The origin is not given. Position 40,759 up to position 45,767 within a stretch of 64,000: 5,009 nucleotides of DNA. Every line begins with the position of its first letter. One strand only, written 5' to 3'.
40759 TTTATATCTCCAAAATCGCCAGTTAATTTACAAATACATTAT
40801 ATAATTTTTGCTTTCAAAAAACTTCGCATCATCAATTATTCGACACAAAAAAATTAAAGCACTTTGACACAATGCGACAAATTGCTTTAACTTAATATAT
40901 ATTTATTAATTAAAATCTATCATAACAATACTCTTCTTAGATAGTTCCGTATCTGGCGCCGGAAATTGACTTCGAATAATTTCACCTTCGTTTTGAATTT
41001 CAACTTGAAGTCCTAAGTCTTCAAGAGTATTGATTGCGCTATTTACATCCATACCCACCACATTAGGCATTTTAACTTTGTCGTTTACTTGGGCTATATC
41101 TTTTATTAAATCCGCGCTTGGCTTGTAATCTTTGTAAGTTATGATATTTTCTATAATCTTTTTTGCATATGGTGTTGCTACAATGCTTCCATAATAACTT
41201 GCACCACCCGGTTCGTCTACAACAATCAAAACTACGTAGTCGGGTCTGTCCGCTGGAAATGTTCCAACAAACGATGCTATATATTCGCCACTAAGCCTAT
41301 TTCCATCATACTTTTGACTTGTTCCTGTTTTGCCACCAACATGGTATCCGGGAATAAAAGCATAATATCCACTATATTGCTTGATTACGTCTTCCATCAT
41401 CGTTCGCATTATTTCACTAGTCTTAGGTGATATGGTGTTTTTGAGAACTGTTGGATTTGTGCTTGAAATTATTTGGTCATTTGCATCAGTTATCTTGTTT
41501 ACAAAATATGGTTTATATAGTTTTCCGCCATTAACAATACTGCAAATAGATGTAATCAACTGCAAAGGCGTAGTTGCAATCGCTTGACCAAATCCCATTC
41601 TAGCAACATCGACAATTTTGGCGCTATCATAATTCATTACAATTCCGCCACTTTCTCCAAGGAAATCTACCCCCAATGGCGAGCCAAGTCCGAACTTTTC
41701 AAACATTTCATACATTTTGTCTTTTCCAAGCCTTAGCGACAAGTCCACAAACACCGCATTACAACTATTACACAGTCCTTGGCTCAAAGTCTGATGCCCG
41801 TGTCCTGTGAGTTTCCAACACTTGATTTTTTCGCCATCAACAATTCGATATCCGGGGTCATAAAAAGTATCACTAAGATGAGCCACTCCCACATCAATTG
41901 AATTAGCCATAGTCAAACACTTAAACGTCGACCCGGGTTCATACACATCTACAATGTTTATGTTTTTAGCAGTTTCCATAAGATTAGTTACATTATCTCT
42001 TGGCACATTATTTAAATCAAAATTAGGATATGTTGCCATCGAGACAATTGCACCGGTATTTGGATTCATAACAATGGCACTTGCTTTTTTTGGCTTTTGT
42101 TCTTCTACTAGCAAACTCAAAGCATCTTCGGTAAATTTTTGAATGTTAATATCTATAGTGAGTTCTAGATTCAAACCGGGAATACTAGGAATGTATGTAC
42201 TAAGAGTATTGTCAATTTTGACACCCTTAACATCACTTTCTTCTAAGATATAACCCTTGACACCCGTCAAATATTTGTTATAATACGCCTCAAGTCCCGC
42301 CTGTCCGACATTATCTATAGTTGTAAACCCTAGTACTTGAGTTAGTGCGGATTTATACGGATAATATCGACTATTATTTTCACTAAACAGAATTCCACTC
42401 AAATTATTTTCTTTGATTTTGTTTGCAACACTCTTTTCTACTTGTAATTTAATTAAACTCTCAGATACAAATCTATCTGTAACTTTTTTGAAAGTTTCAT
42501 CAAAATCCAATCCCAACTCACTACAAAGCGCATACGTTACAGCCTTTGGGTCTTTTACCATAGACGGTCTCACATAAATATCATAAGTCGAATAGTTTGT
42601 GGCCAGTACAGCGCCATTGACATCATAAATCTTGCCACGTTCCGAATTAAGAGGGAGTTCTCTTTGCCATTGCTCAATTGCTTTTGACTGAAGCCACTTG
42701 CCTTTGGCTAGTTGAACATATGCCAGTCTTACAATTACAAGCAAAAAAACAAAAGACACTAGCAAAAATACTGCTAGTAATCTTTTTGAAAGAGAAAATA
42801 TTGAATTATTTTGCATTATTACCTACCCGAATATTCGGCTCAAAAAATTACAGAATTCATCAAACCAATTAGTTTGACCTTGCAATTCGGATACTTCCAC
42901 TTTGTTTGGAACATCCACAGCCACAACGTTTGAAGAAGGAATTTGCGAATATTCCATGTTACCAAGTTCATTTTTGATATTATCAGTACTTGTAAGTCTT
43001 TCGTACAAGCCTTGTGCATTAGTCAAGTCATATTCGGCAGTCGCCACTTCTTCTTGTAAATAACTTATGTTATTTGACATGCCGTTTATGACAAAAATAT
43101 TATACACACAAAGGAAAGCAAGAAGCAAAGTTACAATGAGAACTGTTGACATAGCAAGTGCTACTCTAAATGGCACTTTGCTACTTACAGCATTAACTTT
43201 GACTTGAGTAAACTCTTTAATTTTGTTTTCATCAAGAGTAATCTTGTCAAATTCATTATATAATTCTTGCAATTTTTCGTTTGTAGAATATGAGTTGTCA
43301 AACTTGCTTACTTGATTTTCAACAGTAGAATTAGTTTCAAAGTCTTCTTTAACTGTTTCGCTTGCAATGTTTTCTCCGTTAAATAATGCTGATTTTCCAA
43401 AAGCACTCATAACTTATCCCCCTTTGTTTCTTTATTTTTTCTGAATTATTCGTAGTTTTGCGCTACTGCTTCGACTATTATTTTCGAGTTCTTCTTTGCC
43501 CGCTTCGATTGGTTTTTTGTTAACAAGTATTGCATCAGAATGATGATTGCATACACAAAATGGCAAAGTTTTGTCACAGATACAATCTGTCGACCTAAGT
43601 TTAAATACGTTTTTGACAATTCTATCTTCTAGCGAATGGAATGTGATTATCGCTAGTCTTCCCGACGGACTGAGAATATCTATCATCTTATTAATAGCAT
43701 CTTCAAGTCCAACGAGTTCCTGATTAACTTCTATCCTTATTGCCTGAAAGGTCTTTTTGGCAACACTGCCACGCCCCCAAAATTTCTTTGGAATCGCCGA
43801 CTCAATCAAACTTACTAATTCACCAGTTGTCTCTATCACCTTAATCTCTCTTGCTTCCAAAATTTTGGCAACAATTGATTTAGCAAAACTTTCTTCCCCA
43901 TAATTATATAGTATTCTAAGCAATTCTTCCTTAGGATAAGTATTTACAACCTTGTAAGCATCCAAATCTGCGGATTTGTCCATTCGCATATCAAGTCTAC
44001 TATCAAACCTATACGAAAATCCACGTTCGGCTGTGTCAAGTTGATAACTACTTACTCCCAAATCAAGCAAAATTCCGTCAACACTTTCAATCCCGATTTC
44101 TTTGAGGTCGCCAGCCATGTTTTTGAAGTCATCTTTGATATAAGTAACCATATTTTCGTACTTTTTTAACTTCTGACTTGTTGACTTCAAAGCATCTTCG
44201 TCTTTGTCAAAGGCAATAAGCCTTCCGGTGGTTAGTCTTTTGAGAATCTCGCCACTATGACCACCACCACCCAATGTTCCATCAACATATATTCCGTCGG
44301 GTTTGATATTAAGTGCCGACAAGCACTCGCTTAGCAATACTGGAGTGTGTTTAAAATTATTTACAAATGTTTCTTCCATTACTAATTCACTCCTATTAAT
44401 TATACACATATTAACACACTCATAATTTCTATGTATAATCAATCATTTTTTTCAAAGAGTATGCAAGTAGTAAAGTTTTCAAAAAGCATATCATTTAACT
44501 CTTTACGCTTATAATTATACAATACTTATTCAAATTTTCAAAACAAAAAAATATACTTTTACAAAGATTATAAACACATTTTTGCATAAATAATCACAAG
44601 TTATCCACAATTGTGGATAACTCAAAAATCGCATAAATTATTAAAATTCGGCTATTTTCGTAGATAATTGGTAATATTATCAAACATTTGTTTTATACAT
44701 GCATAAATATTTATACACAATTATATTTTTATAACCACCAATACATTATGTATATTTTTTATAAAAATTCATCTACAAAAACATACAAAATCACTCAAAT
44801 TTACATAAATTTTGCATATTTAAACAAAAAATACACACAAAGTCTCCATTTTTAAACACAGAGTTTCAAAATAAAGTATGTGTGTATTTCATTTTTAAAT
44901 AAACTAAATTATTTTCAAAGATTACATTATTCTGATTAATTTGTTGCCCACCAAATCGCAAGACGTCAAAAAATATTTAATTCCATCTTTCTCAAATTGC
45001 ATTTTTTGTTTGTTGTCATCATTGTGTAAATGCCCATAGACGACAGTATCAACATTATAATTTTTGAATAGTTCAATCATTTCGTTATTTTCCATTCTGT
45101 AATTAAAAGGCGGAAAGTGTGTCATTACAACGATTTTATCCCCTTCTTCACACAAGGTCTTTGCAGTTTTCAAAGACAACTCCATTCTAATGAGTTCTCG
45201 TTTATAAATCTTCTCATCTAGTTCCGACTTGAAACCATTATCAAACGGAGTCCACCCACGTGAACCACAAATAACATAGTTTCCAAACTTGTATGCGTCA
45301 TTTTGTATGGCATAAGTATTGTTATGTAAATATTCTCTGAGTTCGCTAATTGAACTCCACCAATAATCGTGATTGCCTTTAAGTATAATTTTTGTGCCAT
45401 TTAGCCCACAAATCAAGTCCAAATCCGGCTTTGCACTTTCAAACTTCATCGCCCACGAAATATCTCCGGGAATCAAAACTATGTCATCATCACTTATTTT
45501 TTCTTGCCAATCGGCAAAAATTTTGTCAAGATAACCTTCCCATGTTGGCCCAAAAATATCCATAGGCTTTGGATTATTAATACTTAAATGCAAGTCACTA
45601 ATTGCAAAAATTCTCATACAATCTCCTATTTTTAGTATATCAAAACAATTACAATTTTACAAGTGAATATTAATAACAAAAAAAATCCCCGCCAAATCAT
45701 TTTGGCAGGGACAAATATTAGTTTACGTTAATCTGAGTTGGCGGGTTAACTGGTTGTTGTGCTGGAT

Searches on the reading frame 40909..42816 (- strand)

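Call 39: search_protein_families(library=ncbifam, proteins=[window:40909-42816:-], max_evalue=0.00001)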
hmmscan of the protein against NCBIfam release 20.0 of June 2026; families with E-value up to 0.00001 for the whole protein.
window:40909-42816:- (636 aa): 20 families
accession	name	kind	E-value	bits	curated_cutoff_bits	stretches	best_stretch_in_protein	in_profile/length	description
TIGR02214.1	spoVD_pbp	equivalog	2.5e-171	571.2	688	1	14-633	3-632/636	stage V sporulation protein D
TIGR03423.1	pbp2_mrdA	equivalog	1.8e-100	337.2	455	1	12-559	2-591/593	penicillin-binding protein 2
NF053573.1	PBP2_PenA_Neis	exception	3e-70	237.4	1105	1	10-557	25-559/572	peptidoglycan D,D-transpeptidase PBP2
NF038271.1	strep_PBP2X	exception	1e-60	205.8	1050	1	13-627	28-681/750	penicillin-binding protein PBP2X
NF011685.0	PRK15105.1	subfamily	7.9e-57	193.1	737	1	9-568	22-567/588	peptidoglycan glycosyltransferase FtsI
NF008061.0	PRK10795.1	equivalog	2.7e-43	148.5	962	1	11-504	20-553/634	peptidoglycan DD-transpeptidase MrdA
NF038278.1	strep_PBP2B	exception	4.6e-34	117.9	975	2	163-504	255-620/678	penicillin-binding protein PBP2B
NF051842.1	PBP4_5_Efaec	equivalog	2.2e-31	108.9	700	1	57-535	162-647/668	penicillin-binding protein PBP4(5)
TIGR02074.1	PBP_1a_fam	subfamily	9.1e-26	90.7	508.75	1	213-504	222-487/535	PBP1A family penicillin-binding protein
NF000237.1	MECA_PBP2A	equivalog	7.4e-20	70.8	750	1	55-550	146-653/668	PBP2a family beta-lactam-resistant peptidoglycan transpeptidase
NF051885.1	tranpepglycosPbpC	equivalog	1.9e-18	66.4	900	1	188-504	271-548/632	multimodular transpeptidase-transglycosylase PbpC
NF000408.1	MECA2_pure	exception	5.8e-18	64.4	1525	1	41-550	127-653/668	PBP2a family beta-lactam-resistant peptidoglycan transpeptidase MecA2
NF000407.1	MECC_PBP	exception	5.4e-16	58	1500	1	56-548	144-648/665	PBP2a family beta-lactam-resistant peptidoglycan transpeptidase MecC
NF000410.1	MECA1_pure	exception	2.1e-15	55.9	1480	1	54-550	144-651/666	PBP2a family beta-lactam-resistant peptidoglycan transpeptidase MecA1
NF000409.1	MECA_pure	exception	4.8e-15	55.1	1490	1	56-550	147-653/668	PBP2a family beta-lactam-resistant peptidoglycan transpeptidase MecA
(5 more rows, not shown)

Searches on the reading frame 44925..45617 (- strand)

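Call 6: search_protein_families(library=pfam, proteins=[window:44925-45617:-], max_evalue=0.01)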
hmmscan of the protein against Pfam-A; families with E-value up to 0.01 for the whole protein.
window:44925-45617:- (231 aa): 2 families
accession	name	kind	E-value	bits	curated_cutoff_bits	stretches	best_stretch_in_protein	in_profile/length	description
PF00149.33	Metallophos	-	1.3e-18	68.5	21.5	1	1-199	1-190/191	Calcineurin-like phosphoesterase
PF12850.12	Metallophos_2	-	7.3e-07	29.8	27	1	1-205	1-124/154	Calcineurin-like phosphoesterase superfamily domain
